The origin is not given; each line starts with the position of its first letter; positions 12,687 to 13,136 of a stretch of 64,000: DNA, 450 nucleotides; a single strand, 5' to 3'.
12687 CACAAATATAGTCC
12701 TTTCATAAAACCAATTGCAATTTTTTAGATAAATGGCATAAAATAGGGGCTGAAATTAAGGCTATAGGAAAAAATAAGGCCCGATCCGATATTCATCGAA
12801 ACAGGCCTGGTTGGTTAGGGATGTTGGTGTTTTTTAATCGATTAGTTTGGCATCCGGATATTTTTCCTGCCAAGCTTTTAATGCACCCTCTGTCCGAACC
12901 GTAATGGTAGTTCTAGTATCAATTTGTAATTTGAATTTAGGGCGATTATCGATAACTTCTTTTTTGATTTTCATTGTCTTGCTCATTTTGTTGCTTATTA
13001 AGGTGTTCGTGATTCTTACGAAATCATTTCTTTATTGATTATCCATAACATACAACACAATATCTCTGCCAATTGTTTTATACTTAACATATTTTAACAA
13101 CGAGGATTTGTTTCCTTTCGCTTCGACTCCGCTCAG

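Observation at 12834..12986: Hidden ~50-aa ORF with a paralog elsewhere in the window, each beside a chaperone gene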

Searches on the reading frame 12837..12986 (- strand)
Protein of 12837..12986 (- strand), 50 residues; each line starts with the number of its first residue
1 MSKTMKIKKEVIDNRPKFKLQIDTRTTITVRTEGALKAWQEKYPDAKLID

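Call 5: search_protein_families(library=pfam, proteins=[window:12837-12986:-], max_evalue=10)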
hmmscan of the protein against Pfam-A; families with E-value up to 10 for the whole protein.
seq(50 aa): 0 families
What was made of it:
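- On Type II antitoxin / AbrB-like: There is no Pfam match (call 5).
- Closest known: One β-α-β unit of periplasmic binding proteins. Different: There is no Pfam SBP_bac_3 match (call 5).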

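Call 6: search_protein_families(library=ncbifam, proteins=[window:12837-12986:-], max_evalue=10)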
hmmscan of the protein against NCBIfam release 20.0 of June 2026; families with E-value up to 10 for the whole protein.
seq(50 aa): 0 families
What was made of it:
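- On Any described protein family (Pfam-A, NCBIfam, PHROGs): Both copies gave 0 families in Pfam and NCBIfam at E up to 10 (calls 5, 6).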

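Call 8: find_homologous_proteins(query=window:12837-12986:-, max_evalue=0.01)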
Query seq(50 aa) (50 aa): 33 proteins with E <= 0.01 among 33 candidates.
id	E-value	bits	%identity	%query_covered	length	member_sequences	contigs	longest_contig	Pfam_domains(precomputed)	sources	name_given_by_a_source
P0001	7.4e-22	92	96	96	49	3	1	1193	-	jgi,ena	-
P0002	1.3e-20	88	88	100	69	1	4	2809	-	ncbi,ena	-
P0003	1.8e-20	88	93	90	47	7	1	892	-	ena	-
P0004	3.2e-20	87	84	100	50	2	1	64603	-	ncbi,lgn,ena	-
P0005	4.9e-20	86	88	96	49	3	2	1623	-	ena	-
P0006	6.2e-20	86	90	96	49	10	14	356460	-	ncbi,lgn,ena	-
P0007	6.7e-20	86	84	100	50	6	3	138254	-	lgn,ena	-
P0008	1.5e-19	85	89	92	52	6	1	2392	-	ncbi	ncbi:hypothetical protein BH10BAC1_BH10BAC1_19950 [soil metagenome]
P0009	1.8e-19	85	85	96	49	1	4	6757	-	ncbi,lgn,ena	-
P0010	1.9e-19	85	88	96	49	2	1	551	-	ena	-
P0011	4.0e-19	84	93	82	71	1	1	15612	-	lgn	-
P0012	4.8e-19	83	84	98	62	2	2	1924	-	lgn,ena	-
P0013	5.7e-19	83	87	90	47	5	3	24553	-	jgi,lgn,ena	jgi:hypothetical protein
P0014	7.1e-19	83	87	90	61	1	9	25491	-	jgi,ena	-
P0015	1.1e-18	82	87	92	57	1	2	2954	-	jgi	jgi:hypothetical protein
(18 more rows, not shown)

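Call 20: search_protein_representatives(alignment_id=A1)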
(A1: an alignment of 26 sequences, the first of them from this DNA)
Query: 26 sequences, 49 profile positions. Proteins with E-value up to 0.001 (for the whole library): 241; up to 1e-10: 36; up to 1e-30: 0. The best 150 are listed.
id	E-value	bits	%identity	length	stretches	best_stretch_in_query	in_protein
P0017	3.4e-23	97.0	-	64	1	2-49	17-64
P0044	4.4e-20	87.0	-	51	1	1-49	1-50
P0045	1.5e-16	75.7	-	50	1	3-49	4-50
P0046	1.7e-15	72.4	-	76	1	4-48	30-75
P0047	7.6e-15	70.3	-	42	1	11-49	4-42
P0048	3.9e-14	68.0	-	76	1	3-48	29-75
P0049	9.6e-14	66.8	-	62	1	9-48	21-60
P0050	2.2e-13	65.6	-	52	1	10-49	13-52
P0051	2.9e-13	65.2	-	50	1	13-48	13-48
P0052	6.8e-13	64.0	-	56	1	7-49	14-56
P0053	2.0e-12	62.5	-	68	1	4-48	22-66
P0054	2.6e-12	62.2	-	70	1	3-48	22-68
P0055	3.1e-12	61.9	-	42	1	9-49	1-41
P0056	4.1e-12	61.5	-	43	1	13-48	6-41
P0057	5.0e-12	61.3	-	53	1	3-48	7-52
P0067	4.7e-11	58.2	-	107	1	6-49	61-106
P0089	4.7e-10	55.0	-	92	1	13-48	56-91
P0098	1.2e-09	53.6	-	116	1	15-48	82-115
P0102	2.0e-09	53.0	-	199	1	7-45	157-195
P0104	2.2e-09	52.8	-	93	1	7-48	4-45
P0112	3.5e-09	52.2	-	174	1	7-45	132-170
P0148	5.3e-08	48.4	-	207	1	7-45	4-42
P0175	2.0e-07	46.6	-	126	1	14-48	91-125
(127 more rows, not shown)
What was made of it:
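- A profile search finds 241 clusters at 50% identity (call 20). 241 family clusters (call 20).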

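Call 22: predict_structure(alignment_id=A1)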
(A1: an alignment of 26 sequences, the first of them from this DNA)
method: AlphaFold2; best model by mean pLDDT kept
length: 50 residues; sequences in the alignment: 26
mean_pLDDT: 78.4   pTM: 0.47
mean pLDDT of the five models: 78.4, 78.3, 77.2, 76.4, 75.8
residues with pLDDT >= 90: 12; 70-90: 23; 50-70: 13; < 50: 2
segments of 3 or more residues with pLDDT < 50: none
pLDDT, mean of each block of 10 residues (from residue 1): 53 72 90 89 87
secondary structure, 60 per line:
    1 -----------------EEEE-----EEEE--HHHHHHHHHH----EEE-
elements in order: E18-21 E27-30 H33-42 E47-49

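Call 24: find_related_loci(query=A1, collection=genome_contigs, flank=6000)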
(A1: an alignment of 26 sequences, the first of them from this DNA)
Query A1 (50 aa) in genome_contigs; peptide patterns used: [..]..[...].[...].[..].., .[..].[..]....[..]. (x = any residue, [..] = any of these).
124 stretches matched a pattern; 72 encode a relative of the query (tblastn E <= 1e-3); 72 distinct loci.
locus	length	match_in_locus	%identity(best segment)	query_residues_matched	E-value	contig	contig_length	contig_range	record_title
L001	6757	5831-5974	85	3-50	6e-24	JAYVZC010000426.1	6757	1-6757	MAG: Bacteroidota bacterium isolate GL88_DN_metabinner_4 GL88_DN_metabinner_4_425, whole genome shotgun sequence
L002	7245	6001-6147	84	2-50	2e-23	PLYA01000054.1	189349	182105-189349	MAG: Bacteroidetes bacterium isolate palsa_968 73.20120700_P3D.322_contig_12038, whole genome shotgun sequence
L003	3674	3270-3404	84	6-50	4e-23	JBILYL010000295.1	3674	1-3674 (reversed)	MAG: Bacteroidia bacterium isolate ME2019-02-15D0_3300044639_group8_bin100 Rohwer_bin406_scaffold_6900_c2, whole genome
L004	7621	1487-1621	87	6-50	1e-22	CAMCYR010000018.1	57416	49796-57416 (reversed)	MAG: Chitinophaga pinensis isolate MsH-01oct19-148 genome assembly, contig: MsH-01oct19-C759, whole genome shotgun seque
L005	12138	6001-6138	85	5-50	2e-22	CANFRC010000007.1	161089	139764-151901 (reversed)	MAG: Bacteroidetes bacterium isolate Jr-16oct17-164 genome assembly, contig: Jr-16oct17-C172, whole genome shotgun seque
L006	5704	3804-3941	83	5-50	6e-22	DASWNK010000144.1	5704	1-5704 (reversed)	MAG TPA_asm: Bacteroidia bacterium isolate SMAG_U3412 k141_277283, whole genome shotgun sequence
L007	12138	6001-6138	78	5-50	7e-22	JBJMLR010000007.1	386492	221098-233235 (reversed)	MAG: Bacteroidia bacterium isolate H3_16_all_fractions_metab_conc_113_RIFCSPLOWO2_12_FULL_35_15_curated_45_0 k255_559695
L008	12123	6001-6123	90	10-50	2e-21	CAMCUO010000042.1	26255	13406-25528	MAG: Chitinophaga pinensis isolate TrH-25oct19-117 genome assembly, contig: TrH-25oct19-C3365, whole genome shotgun sequ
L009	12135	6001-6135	82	6-50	2e-21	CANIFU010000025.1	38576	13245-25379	MAG: Bacteroidetes bacterium isolate RH-14apr17-211 genome assembly, contig: RH-14apr17-C2307, whole genome shotgun sequ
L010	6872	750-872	90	10-50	2e-21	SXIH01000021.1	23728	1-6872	MAG: Bacteroidota bacterium isolate F1-120-MAGs045 F1-120__c393731, whole genome shotgun sequence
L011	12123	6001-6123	90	10-50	2e-20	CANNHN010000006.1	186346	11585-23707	MAG: Bacteroidetes bacterium isolate ZH-Jul18-109 genome assembly, contig: ZH-Jul18-C20, whole genome shotgun sequence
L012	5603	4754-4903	68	1-50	1e-18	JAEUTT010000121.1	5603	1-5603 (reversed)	MAG: Bacteroidia bacterium isolate new MAG-336 k141_2476933, whole genome shotgun sequence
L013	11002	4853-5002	68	1-50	1e-18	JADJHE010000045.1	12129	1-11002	MAG: Bacteroidetes bacterium isolate Damh_18-Q3-R51-60_MAXAC.126_sub tig00050126-10-120610, whole genome shotgun sequenc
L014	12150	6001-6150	66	1-50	1e-18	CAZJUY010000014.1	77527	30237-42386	MAG TPA_asm: uncultured Chitinophaga sp. isolate SRP287453_co1_11 genome assembly, contig: NODE_441_length_77527_cov_6.1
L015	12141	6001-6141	68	4-50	2e-18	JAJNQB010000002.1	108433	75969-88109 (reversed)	MAG: Arcticibacter sp. isolate MAG_38 k141_56224, whole genome shotgun sequence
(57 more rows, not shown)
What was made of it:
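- That scan was limited to two peptide patterns (call 24).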

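Call 26: fold_search(model_id=the predicted structure, library=pdb)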
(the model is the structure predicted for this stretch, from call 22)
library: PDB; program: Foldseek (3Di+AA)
matches with E <= 10: 25; with E <= 0.001: 0
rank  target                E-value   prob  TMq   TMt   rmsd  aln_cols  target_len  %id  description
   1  3ksa_D                2.6e+00  0.51  0.53  0.14   1.7        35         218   20  Detailed structural insight into the DNA cleavage complex of type IIA topoisomerases (cleaved form) (released 2010-05-05)
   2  5gwk_A                3.4e+00  0.25  0.49  0.04   2.2        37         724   11  Human topoisomerase IIalpha in complex with DNA and etoposide (released 2017-08-23)
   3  2xcr_S                4.2e+00  0.28  0.53  0.05   2.4        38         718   16  The 3.5A crystal structure of the catalytic core (B'A' region) of Staphylococcus aureus DNA Gyrase complexed with GSK2 (released 2010-08-04)
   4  6rku_B                4.8e+00  0.20  0.44  0.06   1.4        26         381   15  E. coli DNA Gyrase - DNA binding and cleavage domain in State 1 (released 2019-11-06)
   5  2xcr_B                4.8e+00  0.13  0.43  0.04   3.2        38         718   18  The 3.5A crystal structure of the catalytic core (B'A' region) of Staphylococcus aureus DNA Gyrase complexed with GSK2 (released 2010-08-04)
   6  3ksa_C                5.1e+00  0.18  0.48  0.13   2.7        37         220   19  Detailed structural insight into the DNA cleavage complex of type IIA topoisomerases (cleaved form) (released 2010-05-05)
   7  4njc_G                5.1e+00  0.06  0.32  0.33   3.8        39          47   18  RNA Polymerase interacting protein YkzG from Geobacillus stearothermophilus (released 2014-08-20)
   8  3k9f_C                5.8e+00  0.12  0.46  0.13   2.9        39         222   18  Detailed structural insight into the quinolone-DNA cleavage complex of type IIA topoisomerases (released 2009-10-27)
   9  2n17_MODEL_1_A        5.8e+00  0.10  0.41  0.38   5.5        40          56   15  NMR structure of a Kazal-type serine protease inhibitor from the subterranean termite defense gland of Coptote (released 2015-05-06)
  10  6rkw_B                6.7e+00  0.14  0.41  0.03   1.8        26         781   15  CryoEM structure of the complete E. coli DNA Gyrase complex bound to a 130 bp DNA duplex (released 2019-11-06)
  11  4njc_B                6.7e+00  0.06  0.34  0.34   3.5        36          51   19  RNA Polymerase interacting protein YkzG from Geobacillus stearothermophilus (released 2014-08-20)
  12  8tyx_B                7.1e+00  0.04  0.28  0.10  11.0        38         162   10  Structure of a bacterial Ubl-deubiquitinase complex (form 1) (released 2024-06-12)
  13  8qqi_B                7.6e+00  0.14  0.46  0.07   1.6        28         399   14  E.coli DNA gyrase in complex with 217 bp substrate DNA and LEI-800 (released 2024-06-19)
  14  1ep0                  7.6e+00  0.01  0.21  0.08  10.6        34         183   15  HIGH RESOLUTION CRYSTAL STRUCTURE OF DTDP-6-DEOXY-D-XYLO-4-HEXULOSE 3,5-EPIMERASE FROM METHANOBACTERIUM THERMOAUTOTROPHI (released 2000-12-13)
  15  8ke7_A                8.2e+00  0.16  0.52  0.04   1.8        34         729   12  Crystal structure of DNA binding and cleavage core of human topoisomerase 2-beta in a DNA binding-competent conformati (released 2024-07-24)
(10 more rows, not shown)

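Call 30: search_solved_structures(query=A1, max_evalue=10, show_alignments=3)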
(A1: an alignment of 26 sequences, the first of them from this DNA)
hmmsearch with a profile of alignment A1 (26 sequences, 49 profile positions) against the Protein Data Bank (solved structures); distinct sequences matched with E-value up to 10: 11.
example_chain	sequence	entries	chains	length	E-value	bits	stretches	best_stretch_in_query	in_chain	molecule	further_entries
3mpl_A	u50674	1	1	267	0.0028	20.4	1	21-49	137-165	Virulence sensor protein bvgS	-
3mpk_A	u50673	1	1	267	0.0029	20.4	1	21-49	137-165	Virulence sensor protein bvgS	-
4q0c_A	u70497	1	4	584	0.0071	19.1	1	21-49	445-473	Virulence sensor protein BvgS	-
6g74_A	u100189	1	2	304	0.87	12.4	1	34-48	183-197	Quinolinate synthase A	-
7p4q_A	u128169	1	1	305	0.88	12.4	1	34-48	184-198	Quinolinate synthase A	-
5lqm_A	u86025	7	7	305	0.88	12.4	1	34-48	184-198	Quinolinate synthase A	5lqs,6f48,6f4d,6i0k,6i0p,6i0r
4p3x_A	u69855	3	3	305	0.88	12.4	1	34-48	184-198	Quinolinate synthase A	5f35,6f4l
5f33_A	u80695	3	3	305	0.88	12.4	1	34-48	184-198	Quinolinate synthase A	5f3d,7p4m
7p4p_A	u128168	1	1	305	0.88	12.4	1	34-48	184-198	Quinolinate synthase A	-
7rh8_A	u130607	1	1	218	0.99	12.2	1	34-49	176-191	Uracil phosphoribosyltransferase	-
1tp9_A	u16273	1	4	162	2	11.3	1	27-46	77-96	peroxiredoxin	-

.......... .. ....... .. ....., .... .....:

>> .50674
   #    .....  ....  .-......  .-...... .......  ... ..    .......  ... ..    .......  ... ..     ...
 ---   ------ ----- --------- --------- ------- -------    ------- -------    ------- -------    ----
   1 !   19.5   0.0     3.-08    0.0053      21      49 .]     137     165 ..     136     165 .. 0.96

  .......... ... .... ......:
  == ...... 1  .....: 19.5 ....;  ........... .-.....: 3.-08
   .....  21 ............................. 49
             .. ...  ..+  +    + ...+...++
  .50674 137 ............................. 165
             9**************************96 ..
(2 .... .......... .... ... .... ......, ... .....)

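Call 31: search_protein_families(library=phrogs, proteins=[window:12837-12986:-], max_evalue=10)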
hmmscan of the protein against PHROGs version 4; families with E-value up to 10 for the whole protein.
seq(50 aa): 1 family
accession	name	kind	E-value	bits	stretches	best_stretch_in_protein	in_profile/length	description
phrog_25787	-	unknown function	0.21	12.9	1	13-45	26-58/104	-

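Call 48: find_related_loci(query=A1, collection=viral_contigs, flank=4000)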
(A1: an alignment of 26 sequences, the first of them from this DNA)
Query A1 (50 aa) in viral_contigs; peptide patterns used: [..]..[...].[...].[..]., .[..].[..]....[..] (x = any residue, [..] = any of these).
104 stretches matched a pattern, but none encodes a relative of the query by tblastn (E <= 1e-3).
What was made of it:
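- On Phage-borne small protein: No relative in IMG/VR (call 48).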

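Call 63: search_protein_families(library=pfam, proteins=[P0102, P0112, P0148, P0104, P0175, P0098, P0067, P0089], max_evalue=1)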
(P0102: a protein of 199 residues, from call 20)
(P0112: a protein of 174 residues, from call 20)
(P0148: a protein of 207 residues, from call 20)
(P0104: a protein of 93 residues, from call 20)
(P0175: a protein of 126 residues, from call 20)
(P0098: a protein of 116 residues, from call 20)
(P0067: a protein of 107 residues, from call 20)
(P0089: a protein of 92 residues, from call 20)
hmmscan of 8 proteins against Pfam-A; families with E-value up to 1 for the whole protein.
P0102 (199 aa): 0 families

P0112 (174 aa): 0 families

P0148 (207 aa): 0 families

P0104 (93 aa): 0 families

P0175 (126 aa): 0 families

P0098 (116 aa): 2 families
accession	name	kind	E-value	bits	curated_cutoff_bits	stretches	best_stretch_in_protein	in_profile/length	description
PF00091.31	Tubulin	-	0.15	12.7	33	1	35-107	82-157/190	Tubulin/FtsZ family, GTPase domain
PF02566.24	OsmC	-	0.24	12.3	27.5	1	52-95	4-47/100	OsmC-like protein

P0067 (107 aa): 1 family
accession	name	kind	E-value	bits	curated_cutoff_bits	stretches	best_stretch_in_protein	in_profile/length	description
PF00618.25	RasGEF_N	-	0.023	15.3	28.3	1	26-101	33-91/106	RasGEF N-terminal motif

P0089 (92 aa): 2 families
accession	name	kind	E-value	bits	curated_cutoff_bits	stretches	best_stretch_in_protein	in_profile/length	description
PF04695.18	Pex14_N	-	0.095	12.8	23.2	0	56-76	14-34/46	Pex14 N-terminal domain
PF03010.19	GP4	-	0.23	11.8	22.6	1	15-65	48-98/152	GP4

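Call 69: list_cluster_members(proteins=[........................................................, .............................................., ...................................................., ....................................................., P0112, P0102, window:28330-28491:+])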
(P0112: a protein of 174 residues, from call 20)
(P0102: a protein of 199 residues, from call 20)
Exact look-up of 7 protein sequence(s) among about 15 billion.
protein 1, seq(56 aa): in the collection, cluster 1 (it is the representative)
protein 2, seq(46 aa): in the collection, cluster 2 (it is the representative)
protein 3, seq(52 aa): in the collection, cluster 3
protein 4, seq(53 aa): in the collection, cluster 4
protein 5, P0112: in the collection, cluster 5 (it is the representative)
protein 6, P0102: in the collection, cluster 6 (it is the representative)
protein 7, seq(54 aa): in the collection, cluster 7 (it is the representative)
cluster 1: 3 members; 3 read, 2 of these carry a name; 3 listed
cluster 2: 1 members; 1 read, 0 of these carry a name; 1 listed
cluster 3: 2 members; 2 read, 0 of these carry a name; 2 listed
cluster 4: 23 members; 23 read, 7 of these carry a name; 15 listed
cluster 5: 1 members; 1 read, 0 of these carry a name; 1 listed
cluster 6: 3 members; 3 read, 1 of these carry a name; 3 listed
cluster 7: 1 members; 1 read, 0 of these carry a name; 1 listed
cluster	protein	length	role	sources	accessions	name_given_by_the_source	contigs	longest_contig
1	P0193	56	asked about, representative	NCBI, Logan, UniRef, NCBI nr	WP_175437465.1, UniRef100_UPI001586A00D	hypothetical protein [Crocinitomix algicola] | hypothetical protein n=1 Tax=Crocinitomix algicola TaxID=1740263 RepID=UPI001586A00D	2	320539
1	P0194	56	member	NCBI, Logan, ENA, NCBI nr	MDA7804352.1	hypothetical protein N8987_07270 [Crocinitomix sp.] | hypothetical protein [Crocinitomix sp.]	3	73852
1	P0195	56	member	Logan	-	-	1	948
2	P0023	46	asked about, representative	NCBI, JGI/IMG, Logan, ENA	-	-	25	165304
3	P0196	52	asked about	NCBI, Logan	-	-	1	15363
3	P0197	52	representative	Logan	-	-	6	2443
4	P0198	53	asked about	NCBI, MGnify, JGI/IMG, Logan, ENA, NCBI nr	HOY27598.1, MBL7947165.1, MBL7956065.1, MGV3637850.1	MAG: hypothetical protein ACO1NQ_09410 [Flavobacteriales bacterium] | FL=1 | hypothetical protein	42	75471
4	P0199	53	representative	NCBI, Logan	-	-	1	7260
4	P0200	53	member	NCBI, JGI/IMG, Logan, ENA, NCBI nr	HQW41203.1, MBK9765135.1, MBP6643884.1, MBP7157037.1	MAG: hypothetical protein KBA60_13570 [Flavobacteriales bacterium] | hypothetical protein [Flavobacteriales bacterium]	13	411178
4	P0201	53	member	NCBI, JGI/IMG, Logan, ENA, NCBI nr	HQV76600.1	MAG TPA: hypothetical protein PLE78_14000 [Flavobacteriales bacterium] | hypothetical protein [Flavobacteriales bacterium]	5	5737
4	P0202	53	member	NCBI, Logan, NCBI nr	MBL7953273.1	MAG: hypothetical protein JNM62_16320 [Flavobacteriales bacterium] | hypothetical protein [Flavobacteriales bacterium]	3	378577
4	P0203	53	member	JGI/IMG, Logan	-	hypothetical protein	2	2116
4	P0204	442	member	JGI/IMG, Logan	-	MFS family permease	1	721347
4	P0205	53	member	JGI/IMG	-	hypothetical protein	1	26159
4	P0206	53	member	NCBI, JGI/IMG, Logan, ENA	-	-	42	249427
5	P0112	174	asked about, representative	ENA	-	-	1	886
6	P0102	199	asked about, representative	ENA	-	-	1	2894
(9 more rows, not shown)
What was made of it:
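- NCBI annotation already calls members as genes (call 69).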

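Call 73: fold_search(model_id=the predicted structure, library=viral)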
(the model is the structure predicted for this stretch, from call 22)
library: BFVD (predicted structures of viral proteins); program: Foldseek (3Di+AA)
matches with E <= 10: 268; with E <= 0.001: 0
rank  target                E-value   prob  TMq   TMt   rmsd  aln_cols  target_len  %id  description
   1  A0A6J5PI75            7.2e-03  1.00  0.60  0.56   5.9        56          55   28  Uncharacterized protein [uncultured Caudovirales phage]
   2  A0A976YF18            2.4e-01  0.87  0.47  0.32   2.4        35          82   11  (no name in the UniProt tables at hand)
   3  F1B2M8                3.4e-01  0.85  0.55  0.24   5.3        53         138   13  (no name in the UniProt tables at hand)
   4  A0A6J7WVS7            3.7e-01  0.84  0.52  0.31   2.6        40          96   12  Uncharacterized protein [uncultured Caudovirales phage]
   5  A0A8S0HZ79            5.1e-01  0.72  0.49  0.17   2.5        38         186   16  (no name in the UniProt tables at hand)
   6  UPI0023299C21         5.5e-01  0.69  0.48  0.47   2.6        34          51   15  (no name look-up for this kind of identifier)
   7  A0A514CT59            7.7e-01  0.89  0.54  0.24   1.4        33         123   12  Uncharacterized protein [Achromobacter phage Motura]
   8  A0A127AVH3            7.7e-01  0.21  0.38  0.32   9.9        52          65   15  Uncharacterized protein [Xanthomonas phage f20-Xaj]
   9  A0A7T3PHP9            8.2e-01  0.08  0.27  0.21  14.4        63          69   19  (no name in the UniProt tables at hand)
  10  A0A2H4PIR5            9.4e-01  0.20  0.34  0.25   4.7        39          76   15  Uncharacterized protein [Corynebacterium phage phi673]
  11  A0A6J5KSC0            9.4e-01  0.16  0.35  0.10  10.8        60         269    7  Uncharacterized protein [uncultured Caudovirales phage]
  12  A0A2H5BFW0            9.4e-01  0.13  0.28  0.25   8.6        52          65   12  Uncharacterized protein [Microbacterium phage Dismas]
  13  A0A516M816            1.2e+00  0.21  0.43  0.42   7.5        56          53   12  (no name in the UniProt tables at hand)
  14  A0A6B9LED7            1.2e+00  0.69  0.61  0.35   7.4        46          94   11  Uncharacterized protein [Microbacterium phage Matzah]
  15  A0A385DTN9            1.2e+00  0.51  0.57  0.50   4.5        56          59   14  Uncharacterized protein [Gordonia phage Skysand]
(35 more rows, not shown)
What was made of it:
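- On Phage-borne small protein: One unverified BFVD fold hit remains: A0A6J5PI75, E 7e-3 (call 73).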
